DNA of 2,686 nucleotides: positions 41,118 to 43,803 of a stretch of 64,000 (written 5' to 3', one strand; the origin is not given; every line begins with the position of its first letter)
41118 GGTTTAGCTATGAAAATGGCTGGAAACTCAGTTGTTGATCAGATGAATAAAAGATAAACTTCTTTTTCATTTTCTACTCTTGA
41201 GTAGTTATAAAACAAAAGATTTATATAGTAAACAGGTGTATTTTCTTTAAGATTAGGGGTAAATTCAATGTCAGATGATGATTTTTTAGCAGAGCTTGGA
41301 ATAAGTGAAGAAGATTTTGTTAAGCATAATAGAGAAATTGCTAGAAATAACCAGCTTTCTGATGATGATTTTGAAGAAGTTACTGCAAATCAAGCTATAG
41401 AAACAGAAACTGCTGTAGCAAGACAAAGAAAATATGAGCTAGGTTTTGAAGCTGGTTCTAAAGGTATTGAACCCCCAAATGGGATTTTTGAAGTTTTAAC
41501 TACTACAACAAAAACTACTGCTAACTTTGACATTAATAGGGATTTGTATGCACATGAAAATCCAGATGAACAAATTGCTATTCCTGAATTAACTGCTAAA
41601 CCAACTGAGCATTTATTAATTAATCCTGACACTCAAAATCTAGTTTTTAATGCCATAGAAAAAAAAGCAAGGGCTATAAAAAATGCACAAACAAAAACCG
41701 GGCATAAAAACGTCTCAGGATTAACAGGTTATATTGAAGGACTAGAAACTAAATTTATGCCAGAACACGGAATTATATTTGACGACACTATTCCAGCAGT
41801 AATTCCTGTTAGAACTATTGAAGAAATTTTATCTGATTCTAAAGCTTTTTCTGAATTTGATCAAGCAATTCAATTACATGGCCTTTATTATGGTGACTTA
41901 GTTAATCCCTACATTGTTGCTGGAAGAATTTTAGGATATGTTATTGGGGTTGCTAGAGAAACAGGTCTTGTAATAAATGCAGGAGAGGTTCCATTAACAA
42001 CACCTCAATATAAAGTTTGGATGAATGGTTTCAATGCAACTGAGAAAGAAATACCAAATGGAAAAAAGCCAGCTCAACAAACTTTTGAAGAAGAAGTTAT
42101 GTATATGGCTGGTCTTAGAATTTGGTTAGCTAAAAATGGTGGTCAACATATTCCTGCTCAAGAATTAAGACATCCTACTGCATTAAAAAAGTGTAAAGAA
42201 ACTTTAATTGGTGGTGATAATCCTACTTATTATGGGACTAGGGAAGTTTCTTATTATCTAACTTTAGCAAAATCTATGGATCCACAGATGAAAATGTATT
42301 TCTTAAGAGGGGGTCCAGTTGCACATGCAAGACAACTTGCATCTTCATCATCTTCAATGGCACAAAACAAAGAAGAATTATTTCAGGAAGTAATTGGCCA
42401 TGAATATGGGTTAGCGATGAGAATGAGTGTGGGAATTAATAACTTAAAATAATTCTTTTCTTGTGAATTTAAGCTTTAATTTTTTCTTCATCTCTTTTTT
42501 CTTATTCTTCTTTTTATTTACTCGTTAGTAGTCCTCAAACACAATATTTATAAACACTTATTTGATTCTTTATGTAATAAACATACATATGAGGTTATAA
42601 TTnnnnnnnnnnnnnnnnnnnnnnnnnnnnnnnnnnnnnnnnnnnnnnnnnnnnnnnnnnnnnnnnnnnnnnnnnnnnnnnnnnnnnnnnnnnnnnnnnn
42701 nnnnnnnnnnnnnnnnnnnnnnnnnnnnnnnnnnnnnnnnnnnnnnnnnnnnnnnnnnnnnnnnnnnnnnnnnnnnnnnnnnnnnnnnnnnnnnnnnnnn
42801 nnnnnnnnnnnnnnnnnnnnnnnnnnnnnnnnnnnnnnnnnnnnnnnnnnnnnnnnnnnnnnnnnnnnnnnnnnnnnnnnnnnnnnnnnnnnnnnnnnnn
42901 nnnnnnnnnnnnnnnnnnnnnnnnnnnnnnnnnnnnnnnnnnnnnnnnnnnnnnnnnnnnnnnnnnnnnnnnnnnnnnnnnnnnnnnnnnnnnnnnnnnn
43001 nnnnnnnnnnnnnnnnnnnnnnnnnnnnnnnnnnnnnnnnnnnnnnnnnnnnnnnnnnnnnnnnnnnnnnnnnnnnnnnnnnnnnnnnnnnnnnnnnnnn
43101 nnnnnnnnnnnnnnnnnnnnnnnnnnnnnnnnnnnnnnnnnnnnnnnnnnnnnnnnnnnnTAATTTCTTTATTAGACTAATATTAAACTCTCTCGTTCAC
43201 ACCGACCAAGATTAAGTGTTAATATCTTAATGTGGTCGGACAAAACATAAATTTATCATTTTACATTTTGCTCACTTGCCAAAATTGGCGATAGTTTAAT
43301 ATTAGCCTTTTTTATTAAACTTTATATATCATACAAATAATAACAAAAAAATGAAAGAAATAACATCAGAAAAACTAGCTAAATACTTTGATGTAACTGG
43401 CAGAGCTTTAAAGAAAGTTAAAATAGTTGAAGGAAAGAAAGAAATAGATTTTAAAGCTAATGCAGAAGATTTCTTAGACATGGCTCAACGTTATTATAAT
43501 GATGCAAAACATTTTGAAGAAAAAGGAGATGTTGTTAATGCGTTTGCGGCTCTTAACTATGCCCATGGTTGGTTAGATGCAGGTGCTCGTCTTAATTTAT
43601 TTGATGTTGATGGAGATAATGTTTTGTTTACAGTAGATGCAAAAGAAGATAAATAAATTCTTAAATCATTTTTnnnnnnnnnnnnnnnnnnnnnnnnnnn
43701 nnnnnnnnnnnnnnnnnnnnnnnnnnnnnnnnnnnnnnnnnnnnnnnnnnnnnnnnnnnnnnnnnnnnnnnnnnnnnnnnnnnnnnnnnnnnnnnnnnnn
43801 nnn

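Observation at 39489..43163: Tandem paralogous genes of unknown function (561 and 394 aa) plus a third ORF, each with its own copy of the palindromic upstream motif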

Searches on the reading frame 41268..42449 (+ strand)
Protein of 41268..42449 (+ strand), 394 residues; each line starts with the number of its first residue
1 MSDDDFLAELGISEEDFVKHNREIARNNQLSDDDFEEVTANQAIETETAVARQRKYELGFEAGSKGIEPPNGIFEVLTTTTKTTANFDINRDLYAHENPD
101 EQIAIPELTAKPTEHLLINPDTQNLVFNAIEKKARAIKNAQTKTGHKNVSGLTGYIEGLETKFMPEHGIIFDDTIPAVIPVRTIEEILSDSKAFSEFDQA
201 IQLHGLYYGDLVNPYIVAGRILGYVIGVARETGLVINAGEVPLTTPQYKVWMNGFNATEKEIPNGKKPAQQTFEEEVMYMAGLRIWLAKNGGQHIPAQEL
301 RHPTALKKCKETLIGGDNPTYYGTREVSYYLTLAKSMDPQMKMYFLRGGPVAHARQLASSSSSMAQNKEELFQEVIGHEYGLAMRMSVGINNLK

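Call 4: search_protein_families(library=pfam, proteins=[window:41268-42449:+], max_evalue=0.1)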
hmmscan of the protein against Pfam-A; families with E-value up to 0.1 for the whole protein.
window:41268-42449:+ (394 aa): 0 families

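Call 9: search_protein_families(library=ncbifam, proteins=[window:41268-42449:+], max_evalue=1)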
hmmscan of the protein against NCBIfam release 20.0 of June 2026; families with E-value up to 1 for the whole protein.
window:41268-42449:+ (394 aa): 0 families

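Call 10: search_protein_families(library=phrogs, proteins=[window:41268-42449:+], max_evalue=1)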
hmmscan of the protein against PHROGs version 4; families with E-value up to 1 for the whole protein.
window:41268-42449:+ (394 aa): 0 families

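Call 13: search_solved_structures(query=window:41268-42449:+, max_evalue=10)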
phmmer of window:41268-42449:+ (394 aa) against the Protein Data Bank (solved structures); distinct sequences matched with E-value up to 10: 1.
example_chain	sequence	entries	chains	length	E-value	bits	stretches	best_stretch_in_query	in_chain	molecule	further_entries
8ro0_Z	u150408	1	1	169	1.1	11.8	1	26-104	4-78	Coiled-coil domain-containing protein 12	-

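Call 14: find_homologous_proteins(query=window:41268-42449:+, max_evalue=0.001)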
Query window:41268-42449:+ (394 aa): 1 proteins with E <= 0.001 among 4004 candidates.
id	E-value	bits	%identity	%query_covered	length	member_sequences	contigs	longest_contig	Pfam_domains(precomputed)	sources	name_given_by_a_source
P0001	2.1e-236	802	100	90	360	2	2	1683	-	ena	-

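Call 22: find_encoding_contigs(protein=P0001, flank=10000)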
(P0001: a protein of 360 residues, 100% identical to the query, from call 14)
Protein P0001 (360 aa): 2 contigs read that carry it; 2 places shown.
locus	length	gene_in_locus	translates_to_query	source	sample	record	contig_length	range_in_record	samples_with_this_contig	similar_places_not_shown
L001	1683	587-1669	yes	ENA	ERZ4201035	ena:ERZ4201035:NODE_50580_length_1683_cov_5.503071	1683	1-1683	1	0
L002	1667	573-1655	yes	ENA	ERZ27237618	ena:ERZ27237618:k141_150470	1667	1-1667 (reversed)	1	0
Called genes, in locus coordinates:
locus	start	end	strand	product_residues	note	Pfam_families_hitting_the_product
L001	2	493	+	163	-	?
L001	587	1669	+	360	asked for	-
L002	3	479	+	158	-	?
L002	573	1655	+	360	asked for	-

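Call 33: search_solved_structures(query=A2, max_evalue=10, show_alignments=2)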
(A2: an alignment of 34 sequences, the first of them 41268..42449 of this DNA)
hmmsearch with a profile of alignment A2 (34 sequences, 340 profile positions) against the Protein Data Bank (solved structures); distinct sequences matched with E-value up to 10: 16.
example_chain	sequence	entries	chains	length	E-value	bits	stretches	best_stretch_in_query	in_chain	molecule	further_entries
2p7n_A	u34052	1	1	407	0.012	18.2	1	162-206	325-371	Pathogenicity island 1 effector protein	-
3r9v_A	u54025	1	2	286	0.018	17.6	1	171-207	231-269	Invasin ipaD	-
5vxj_A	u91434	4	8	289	0.018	17.6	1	171-207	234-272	Invasin IpaD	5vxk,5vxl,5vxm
2j0n_A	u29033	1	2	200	0.018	17.6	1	171-207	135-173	INVASIN IPAD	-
4d3e_D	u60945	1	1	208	0.019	17.5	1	171-207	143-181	INVASIN IPAD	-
2jaa_A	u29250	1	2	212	0.02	17.4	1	171-207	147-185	INVASIN IPAD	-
2j0o_A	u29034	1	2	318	0.02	17.4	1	171-207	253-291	INVASIN IPAD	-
8v5e_A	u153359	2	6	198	0.02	17.4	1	171-207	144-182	Invasin IpaD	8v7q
8v7s_A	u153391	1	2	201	0.021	17.4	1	171-207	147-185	Invasin IpaD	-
8v5c_A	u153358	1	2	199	0.021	17.4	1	171-207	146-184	Invasin IpaD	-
2ym0_A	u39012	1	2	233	0.031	16.8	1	174-212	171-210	CELL INVASION PROTEIN SIPD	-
3o00_A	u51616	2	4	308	0.04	16.5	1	174-212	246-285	Cell invasion protein sipD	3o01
3nzz_A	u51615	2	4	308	0.041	16.4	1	174-212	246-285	Cell invasion protein sipD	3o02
3zqb_A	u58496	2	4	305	0.044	16.3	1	174-212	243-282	PROTEIN PRGI, CELL INVASION PROTEIN SIPD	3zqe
7rye_F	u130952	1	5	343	0.045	16.3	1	174-211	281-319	Cell invasion protein SipD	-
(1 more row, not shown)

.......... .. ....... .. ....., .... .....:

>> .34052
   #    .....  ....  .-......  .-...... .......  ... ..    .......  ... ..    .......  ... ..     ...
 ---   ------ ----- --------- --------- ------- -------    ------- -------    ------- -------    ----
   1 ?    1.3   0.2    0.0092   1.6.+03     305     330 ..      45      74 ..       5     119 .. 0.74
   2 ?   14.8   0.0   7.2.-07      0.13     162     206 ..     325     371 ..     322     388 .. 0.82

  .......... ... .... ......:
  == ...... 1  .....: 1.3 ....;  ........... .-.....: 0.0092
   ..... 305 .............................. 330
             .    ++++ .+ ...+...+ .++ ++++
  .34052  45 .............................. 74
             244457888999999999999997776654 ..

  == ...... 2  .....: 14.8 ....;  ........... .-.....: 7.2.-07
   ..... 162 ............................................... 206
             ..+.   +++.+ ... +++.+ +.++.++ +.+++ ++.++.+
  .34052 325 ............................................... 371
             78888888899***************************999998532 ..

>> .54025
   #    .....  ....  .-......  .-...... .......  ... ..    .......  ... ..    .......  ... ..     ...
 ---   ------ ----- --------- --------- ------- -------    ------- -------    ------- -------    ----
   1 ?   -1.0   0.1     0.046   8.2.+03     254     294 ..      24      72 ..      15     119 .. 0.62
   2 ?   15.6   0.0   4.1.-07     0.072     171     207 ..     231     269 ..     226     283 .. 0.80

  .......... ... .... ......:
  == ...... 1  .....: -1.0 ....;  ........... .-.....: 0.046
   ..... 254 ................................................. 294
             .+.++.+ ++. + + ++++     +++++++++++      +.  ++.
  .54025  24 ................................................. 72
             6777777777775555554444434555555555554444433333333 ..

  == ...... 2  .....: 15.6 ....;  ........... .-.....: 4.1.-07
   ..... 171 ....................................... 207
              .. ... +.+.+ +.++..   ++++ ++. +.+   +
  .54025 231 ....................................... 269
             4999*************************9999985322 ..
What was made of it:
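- Closest known: Type III secretion needle-tip proteins IpaD / SipD / BipD. Same: Weak profile match of 37-45 residues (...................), E = 0.012-0.046 against the PDB (call 33).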

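Call 34: search_protein_families(library=pfam, alignment_id=A2, max_evalue=0.1)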
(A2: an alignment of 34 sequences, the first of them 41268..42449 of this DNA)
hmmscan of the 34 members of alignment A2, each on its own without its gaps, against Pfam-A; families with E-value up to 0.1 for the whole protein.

A. member 1, window:41268-42449:+ (394 aa): 0 families

B. families by the number of members that match (of 34 scanned): 7 families
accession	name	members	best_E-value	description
PF00583.31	Acetyltransf_1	1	1.9e-08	Acetyltransferase (GNAT) family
PF13508.13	Acetyltransf_7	1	6.3e-08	Acetyltransferase (GNAT) domain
PF13673.13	Acetyltransf_10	1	7.2e-06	Acetyltransferase (GNAT) domain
PF10973.13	DUF2799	1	0.018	Protein of unknown function (DUF2799)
PF03347.19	TDH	1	0.039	Vibrio thermostable direct hemolysin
PF21688.3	FAD-depend_C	1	0.041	FAD-dependent protein, C-terminal domain-like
PF09879.14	DUF2106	1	0.088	Predicted membrane protein (DUF2106)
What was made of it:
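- On TPR / Sel1-like helical repeat proteins: No TPR or Sel1 Pfam hit in any of the 34 members (call 34).
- Closest known: Alpha-helical repeat scaffold proteins. Different: No Pfam TPR or Sel1 hit in any of the 34 members (calls 4, 34).
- Closest known: Short YxxGxxxG helix motifs of RMF/CrpP-type proteins and DUF2799. Same: One of the 34 members gave DUF2799 at E = 0.018 (call 34).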

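Call 42: predict_structure(alignment_id=A2)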
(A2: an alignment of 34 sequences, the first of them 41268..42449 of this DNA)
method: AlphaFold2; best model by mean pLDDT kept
length: 394 residues; sequences in the alignment: 34
mean_pLDDT: 80.3   pTM: 0.71
mean pLDDT of the five models: 80.3, 79.0, 78.2, 77.8, 77.1
residues with pLDDT >= 90: 177; 70-90: 110; 50-70: 60; < 50: 47
segments of 3 or more residues with pLDDT < 50: 77-98, 102-111, 113-117, 140-147
pLDDT, mean of each block of 10 residues (from residue 1): 64 84 82 79 79 92 97 65 45 48 45 50 73 63 49 96 98 97 95 94 81 94 98 97 95 97 75 94 97 93 96 81 62 66 65 87 87 92 85 61
secondary structure, 60 per line:
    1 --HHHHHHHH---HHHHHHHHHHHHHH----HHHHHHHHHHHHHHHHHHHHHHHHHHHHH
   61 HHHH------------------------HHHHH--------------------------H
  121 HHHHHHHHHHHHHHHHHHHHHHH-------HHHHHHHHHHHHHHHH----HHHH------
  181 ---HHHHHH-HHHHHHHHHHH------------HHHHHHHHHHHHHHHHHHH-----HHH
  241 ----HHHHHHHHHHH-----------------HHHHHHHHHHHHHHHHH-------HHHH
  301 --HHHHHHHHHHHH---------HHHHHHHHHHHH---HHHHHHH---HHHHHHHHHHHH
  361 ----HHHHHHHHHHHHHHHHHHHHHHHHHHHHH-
elements in order: H3-10 H14-27 H32-64 H89-93 H120-143 H151-166 H171-174 H184-189 H191-201 H214-232 H245-255 H273-289 H297-300 H303-314 H324-335 H339-345 H349-360 H365-393
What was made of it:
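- On HK97-type capsid / encapsulin shell proteins: The model has helices only and no strands (call 42).
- The N-terminal motif has pLDDT 92-97 although a disordered linker (pLDDT below 50) separates it from the core (call 42). A high-confidence N-terminal motif is joined to the core by a long disordered linker (call 42).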

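Call 46: fold_search(model_id=the predicted structure, library=pdb)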
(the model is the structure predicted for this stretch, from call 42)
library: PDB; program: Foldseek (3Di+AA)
matches with E <= 10: 51; with E <= 0.001: 0
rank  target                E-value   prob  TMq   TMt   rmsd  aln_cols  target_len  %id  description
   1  5cwg                  3.0e+00  0.06  0.12  0.18  15.0       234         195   13  Crystal structure of de novo designed helical repeat protein DHR10 (released 2015-12-16)
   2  7p14_A                3.0e+00  0.05  0.11  0.12  20.7       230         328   12  Structure of full-length rXKR9 in complex with a sybody at 3.66A (released 2021-07-28)
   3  9isi                  3.5e+00  0.06  0.10  0.11  23.7       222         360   10  Structure of human C3aR in apo state (released 2025-04-23)
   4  7pks_W                3.7e+00  0.08  0.16  0.13  17.4       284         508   10  Structural basis of Integrator-mediated transcription regulation (released 2021-12-08)
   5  4qes_A                3.7e+00  0.04  0.10  0.09  15.5       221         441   14  Structure of a 16 nm protein cage designed by fusing symmetric oligomeric domains, quadruple mutant, I222 form (released 2015-05-20)
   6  9bd9_C                3.7e+00  0.02  0.09  0.05  24.9       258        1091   12  SARS CoV-2 full-length WT spike protein, 1RBD-up conformation (SPIKE-WT) (released 2025-04-16)
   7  8z3w_A                3.8e+00  0.02  0.09  0.05  24.2       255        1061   12  Cryo-EM structure of SARS-CoV-2 D614G S with one ACE2 receptor binding (RB1) in prefusion conformation (released 2025-02-05)
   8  3n3d_A                4.0e+00  0.05  0.12  0.14  16.9       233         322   12  Crystal structure of geranylgeranyl pyrophosphate synthase from lactobacillus brevis atcc 367 (released 2010-06-02)
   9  7pru_A                4.0e+00  0.04  0.11  0.08  21.2       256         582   10  Structure of CtAtm1 in the inward-facing partially occluded with cargo bound (released 2022-08-10)
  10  6z0c_A                4.2e+00  0.04  0.10  0.16  20.5       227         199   13  Structure of in silico modelled artificial Maquette-3 protein (released 2021-03-17)
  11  8ufe                  4.3e+00  0.04  0.14  0.12  19.9       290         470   12  Multidrug efflux pump EfpA from mycobacterium smegmatis (released 2024-09-11)
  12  8fq9                  4.5e+00  0.04  0.14  0.13  18.1       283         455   12  Crystal structure of a ligand-bound cation-site mutant D55C of a melibiose transporter (released 2024-06-05)
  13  6z0c_C                4.5e+00  0.04  0.11  0.19  20.7       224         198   12  Structure of in silico modelled artificial Maquette-3 protein (released 2021-03-17)
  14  9vg7_A                4.7e+00  0.02  0.07  0.04  25.0       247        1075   12  Cryo-EM Structure of Rc-o319 Ectodomain trimer (released 2025-08-27)
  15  6kkm_E                4.9e+00  0.08  0.16  0.18  13.5       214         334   14  Crystal structure of RbcL-Raf1 complex from Anabaena sp. PCC 7120 (released 2020-05-13)
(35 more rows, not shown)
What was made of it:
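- On Proteins with a solved structure (PDB): The best Foldseek hit for the pLDDT-80 model has E = 3.0 and TM <= 0.2 (call 46).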

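Call 50: fold_search(model_id=the predicted structure, library=viral)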
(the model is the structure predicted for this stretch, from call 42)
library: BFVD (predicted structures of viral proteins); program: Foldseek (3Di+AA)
matches with E <= 10: 67; with E <= 0.001: 0
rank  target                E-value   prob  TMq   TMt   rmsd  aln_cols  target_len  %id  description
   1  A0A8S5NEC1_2          9.4e-01  0.11  0.14  0.09  17.4       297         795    9  Tail tape measure [Siphoviridae sp. ctHEr2]
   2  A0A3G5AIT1            1.3e+00  0.08  0.14  0.13  32.0       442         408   12  Uncharacterized protein [Sylvanvirus sp.]
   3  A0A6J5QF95            1.7e+00  0.07  0.11  0.07  35.0       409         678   12  Uncharacterized protein [uncultured Caudovirales phage]
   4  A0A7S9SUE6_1          1.8e+00  0.08  0.15  0.08  27.1       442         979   12  Uncharacterized protein [Virus NIOZ-UU157]
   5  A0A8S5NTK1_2          1.8e+00  0.03  0.10  0.06  19.4       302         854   14  Tail tape measure (Fragment) [Siphoviridae sp. ct57T16]
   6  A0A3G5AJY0            1.9e+00  0.03  0.09  0.07  27.2       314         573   10  Uncharacterized protein [Sylvanvirus sp.]
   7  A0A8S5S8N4            2.2e+00  0.06  0.13  0.10  23.9       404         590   11  Minor tail protein (Fragment) [Siphoviridae sp. ctHNe8]
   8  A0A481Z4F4            2.4e+00  0.04  0.10  0.08  16.4       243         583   12  RNA ligase with polynucleotide kinase domain [Pithovirus LCPAC201]
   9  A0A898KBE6            2.5e+00  0.04  0.09  0.11  21.9       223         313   13  (no name in the UniProt tables at hand)
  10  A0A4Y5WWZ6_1          2.7e+00  0.03  0.10  0.04  27.9       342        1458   12  (no name in the UniProt tables at hand)
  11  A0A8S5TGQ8            3.0e+00  0.08  0.11  0.21  16.8       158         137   12  Nuclear pore complex protein [Myoviridae sp. ctIty1]
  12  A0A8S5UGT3            3.2e+00  0.05  0.12  0.11  27.5       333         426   12  Uncharacterized protein [Myoviridae sp. ctshb19]
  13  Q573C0                3.5e+00  0.05  0.12  0.19  20.1       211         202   13  Putative transmembrane protein ORF202 [Acidianus filamentous virus 2 (isolate Italy/Pozzuoli)]
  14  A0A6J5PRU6            3.5e+00  0.04  0.13  0.06  24.1       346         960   15  Uncharacterized protein [uncultured Caudovirales phage]
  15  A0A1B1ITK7            3.5e+00  0.02  0.08  0.10  27.6       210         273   15  (no name in the UniProt tables at hand)
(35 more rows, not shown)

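Call 72: find_homologous_proteins(query=A2, max_evalue=0.001)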
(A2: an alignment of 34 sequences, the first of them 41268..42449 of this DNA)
Query A2 (34 sequences) (394 aa, profile of the alignment): 2 proteins with E <= 0.001 among 8000 candidates.
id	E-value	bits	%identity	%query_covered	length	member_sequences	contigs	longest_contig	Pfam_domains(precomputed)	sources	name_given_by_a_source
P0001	4.2e-56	209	100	90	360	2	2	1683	-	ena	-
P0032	9.4e-35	139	32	14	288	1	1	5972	-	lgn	-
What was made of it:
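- Tried and rejected: The word-indexed homolog search found only the query itself, for both the single sequence and the alignment (calls 14, 72).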

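Call 83: search_protein_families(library=padloc, proteins=[window:41268-42449:+], max_evalue=0.1)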
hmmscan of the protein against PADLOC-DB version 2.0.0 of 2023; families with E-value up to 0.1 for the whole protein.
window:41268-42449:+ (394 aa): 0 families

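Call 113: search_dna_similar(query=window:41268-42449:+, collection=phages, mode=protein, max_evalue=0.01)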
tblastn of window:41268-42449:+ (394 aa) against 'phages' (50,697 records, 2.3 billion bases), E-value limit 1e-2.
No match.

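Call 114: search_dna_similar(query=window:41268-42449:+, collection=plasmids, mode=protein, max_evalue=0.01)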
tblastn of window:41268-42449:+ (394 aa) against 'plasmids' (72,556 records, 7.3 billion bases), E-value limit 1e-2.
No match.

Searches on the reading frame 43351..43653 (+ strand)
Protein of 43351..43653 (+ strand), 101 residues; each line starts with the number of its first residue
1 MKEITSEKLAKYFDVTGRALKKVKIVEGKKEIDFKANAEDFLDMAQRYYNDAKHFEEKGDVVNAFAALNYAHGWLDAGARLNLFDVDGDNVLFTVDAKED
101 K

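Call 4: search_protein_families(library=pfam, proteins=[window:43351-43653:+], max_evalue=0.1)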
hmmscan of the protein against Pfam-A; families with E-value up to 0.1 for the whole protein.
window:43351-43653:+ (101 aa): 3 families
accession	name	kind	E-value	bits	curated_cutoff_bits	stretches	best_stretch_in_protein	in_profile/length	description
PF04010.18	DUF357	-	1.5e-27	95.8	29.4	1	11-84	1-73/73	Protein of unknown function (DUF357)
PF08456.15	Vmethyltransf_C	-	0.012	15.7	25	1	2-91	107-195/230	Viral methyltransferase C-terminal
PF20335.4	DUF6630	-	0.03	15.1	27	1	32-99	64-139/158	Domain of unknown function (DUF6630)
